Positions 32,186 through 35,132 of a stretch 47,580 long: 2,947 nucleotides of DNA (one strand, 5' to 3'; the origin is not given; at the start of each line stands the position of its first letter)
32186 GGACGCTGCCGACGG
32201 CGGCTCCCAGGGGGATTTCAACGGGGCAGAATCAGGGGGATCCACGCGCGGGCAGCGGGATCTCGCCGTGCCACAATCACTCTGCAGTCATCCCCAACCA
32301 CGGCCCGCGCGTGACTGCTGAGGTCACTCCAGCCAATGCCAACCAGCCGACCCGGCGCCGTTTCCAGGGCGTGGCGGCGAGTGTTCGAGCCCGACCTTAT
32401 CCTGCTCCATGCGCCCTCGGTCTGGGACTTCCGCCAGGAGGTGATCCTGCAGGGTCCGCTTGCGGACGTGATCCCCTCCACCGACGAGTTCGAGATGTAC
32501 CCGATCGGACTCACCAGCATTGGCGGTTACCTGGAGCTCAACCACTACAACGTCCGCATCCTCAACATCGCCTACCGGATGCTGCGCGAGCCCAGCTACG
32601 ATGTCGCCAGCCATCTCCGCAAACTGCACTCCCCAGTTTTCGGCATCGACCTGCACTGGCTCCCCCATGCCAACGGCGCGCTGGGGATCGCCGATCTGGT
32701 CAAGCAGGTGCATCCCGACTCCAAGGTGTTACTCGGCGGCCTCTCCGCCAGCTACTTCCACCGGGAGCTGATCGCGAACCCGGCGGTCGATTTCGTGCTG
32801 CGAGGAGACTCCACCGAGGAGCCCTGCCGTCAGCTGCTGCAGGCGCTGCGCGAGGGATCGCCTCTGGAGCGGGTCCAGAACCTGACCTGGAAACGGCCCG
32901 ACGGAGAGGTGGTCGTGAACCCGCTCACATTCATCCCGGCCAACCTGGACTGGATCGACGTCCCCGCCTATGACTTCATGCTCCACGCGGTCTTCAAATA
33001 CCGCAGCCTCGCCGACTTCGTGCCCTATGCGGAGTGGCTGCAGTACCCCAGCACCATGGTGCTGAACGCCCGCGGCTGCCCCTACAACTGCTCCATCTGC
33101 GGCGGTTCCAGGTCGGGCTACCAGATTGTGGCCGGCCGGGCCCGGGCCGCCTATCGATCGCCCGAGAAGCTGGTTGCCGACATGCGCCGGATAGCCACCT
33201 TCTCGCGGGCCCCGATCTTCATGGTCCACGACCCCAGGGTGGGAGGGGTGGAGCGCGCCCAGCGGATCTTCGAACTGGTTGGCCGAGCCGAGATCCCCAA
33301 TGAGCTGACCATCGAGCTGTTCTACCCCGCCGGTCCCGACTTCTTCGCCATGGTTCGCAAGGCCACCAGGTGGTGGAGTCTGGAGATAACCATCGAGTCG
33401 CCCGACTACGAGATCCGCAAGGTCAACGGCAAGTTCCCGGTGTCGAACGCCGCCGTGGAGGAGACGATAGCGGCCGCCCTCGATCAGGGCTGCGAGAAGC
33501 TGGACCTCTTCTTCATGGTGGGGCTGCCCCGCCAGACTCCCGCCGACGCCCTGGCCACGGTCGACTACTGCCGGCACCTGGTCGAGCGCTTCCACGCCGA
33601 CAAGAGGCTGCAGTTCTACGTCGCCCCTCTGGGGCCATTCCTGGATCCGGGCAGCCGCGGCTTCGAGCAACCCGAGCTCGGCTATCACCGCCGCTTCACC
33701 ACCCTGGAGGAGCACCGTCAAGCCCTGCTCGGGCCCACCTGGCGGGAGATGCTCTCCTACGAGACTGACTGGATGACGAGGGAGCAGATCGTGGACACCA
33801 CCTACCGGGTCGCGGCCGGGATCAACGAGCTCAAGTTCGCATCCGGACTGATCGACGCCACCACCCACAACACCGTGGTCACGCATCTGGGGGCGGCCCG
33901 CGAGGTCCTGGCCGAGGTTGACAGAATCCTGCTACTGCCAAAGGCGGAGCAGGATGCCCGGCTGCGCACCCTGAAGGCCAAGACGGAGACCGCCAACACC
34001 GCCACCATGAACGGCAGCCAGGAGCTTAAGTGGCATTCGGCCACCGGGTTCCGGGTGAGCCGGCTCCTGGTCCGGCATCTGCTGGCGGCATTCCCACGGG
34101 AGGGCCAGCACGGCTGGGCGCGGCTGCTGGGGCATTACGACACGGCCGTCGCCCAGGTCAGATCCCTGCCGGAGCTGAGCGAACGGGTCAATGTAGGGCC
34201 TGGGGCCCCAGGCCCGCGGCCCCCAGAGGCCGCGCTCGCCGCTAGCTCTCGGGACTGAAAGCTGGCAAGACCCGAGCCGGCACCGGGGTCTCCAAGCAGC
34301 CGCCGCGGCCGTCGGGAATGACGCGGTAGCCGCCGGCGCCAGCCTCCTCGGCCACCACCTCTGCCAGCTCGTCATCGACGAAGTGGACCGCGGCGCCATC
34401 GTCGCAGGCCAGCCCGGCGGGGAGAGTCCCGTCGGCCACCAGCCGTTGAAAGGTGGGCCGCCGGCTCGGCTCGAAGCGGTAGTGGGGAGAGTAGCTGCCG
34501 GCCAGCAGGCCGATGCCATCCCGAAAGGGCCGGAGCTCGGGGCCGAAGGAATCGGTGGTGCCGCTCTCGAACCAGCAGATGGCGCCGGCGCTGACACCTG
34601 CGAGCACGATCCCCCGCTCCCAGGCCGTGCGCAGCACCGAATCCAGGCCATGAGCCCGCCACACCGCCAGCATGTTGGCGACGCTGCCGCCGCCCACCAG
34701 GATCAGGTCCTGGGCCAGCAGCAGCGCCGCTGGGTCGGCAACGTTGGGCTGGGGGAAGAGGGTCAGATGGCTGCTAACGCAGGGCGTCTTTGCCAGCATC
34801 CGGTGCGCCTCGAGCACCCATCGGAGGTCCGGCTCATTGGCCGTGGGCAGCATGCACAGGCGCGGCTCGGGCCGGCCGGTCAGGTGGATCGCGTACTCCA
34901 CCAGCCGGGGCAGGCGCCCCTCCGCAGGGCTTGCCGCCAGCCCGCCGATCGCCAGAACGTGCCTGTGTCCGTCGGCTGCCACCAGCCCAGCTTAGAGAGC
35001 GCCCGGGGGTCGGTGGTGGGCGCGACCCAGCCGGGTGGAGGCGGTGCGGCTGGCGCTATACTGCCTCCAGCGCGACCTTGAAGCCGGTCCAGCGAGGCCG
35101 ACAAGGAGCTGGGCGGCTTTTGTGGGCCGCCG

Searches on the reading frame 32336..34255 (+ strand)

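Call 6: search_protein_families(library=pfam, proteins=[window:32336-34255:+], max_evalue=0.001)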
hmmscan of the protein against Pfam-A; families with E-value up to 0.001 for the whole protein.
window:32336-34255:+ (640 aa): 2 families
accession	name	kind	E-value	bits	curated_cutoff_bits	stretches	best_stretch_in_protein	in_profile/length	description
PF02310.24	B12-binding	-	3.2e-12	46.8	32.1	1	50-161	8-115/121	B12 binding domain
PF04055.27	Radical_SAM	-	6.2e-10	39.9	29.5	1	246-411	5-165/166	Radical SAM superfamily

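Call 65: search_protein_families(library=ncbifam, proteins=[window:32336-34255:+], max_evalue=0.00001)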
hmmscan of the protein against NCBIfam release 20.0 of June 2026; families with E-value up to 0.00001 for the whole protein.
window:32336-34255:+ (640 aa): 10 families
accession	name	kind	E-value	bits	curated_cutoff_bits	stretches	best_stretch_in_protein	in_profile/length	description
TIGR04190.1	B12_SAM_Ta0216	equivalog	3.4e-180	600.3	500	1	20-529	1-504/554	TIGR04190 family B12-binding domain/radical SAM domain protein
TIGR04367.1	HpnR_B12_rSAM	equivalog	1.1e-12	47.3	650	1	54-320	20-258/490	hopanoid C-3 methylase HpnR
NF038361.1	rSAM_Sden_1168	equivalog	3.9e-12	45.5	575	1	118-313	160-350/560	Sden_1168 family B12-binding radical SAM P-methyltransferase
TIGR02026.1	BchE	equivalog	1.8e-11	43.6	481.35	1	54-288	20-236/497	magnesium-protoporphyrin IX monomethyl ester anaerobic oxidative cyclase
NF033712.0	B12_rSAM_KedN5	subfamily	1.9e-10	39.6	700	1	118-255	81-211/624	KedN5 family methylcobalamin-dependent radical SAM C-methyltransferase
TIGR04013.1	B12_SAM_MJ_1487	hypoth_equivalog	2.1e-09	36.7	251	1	119-260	60-172/382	TIGR04013 family B12-binding domain/radical SAM domain-containing protein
TIGR04385.1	B12_rSAM_cofa1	equivalog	7.1e-09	35.4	450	1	52-258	16-214/438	B12 lower ligand biosynthesis radical SAM protein BzaD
TIGR03471.1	HpnJ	equivalog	2.6e-08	33.2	577.6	1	116-293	85-247/472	hopanoid biosynthesis associated radical SAM protein HpnJ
NF050148.1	rSAM_ApyD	equivalog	1.2e-07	30.5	750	1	115-287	90-241/645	RiPP biosynthesis radical SAM protein ApyD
TIGR03975.1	rSAM_ocin_1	subfamily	2.2e-06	26.5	281.85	1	114-287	143-306/606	RiPP maturation radical SAM C-methyltransferase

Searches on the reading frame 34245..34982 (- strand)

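Call 6: search_protein_families(library=pfam, proteins=[window:34245-34982:-], max_evalue=0.001)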
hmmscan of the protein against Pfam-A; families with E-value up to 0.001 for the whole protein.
window:34245-34982:- (246 aa): 1 family
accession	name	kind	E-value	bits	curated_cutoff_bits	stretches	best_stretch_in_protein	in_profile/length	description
PF03575.23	Peptidase_S51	-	4.6e-33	115.1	23.9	1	19-207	10-204/206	Peptidase family S51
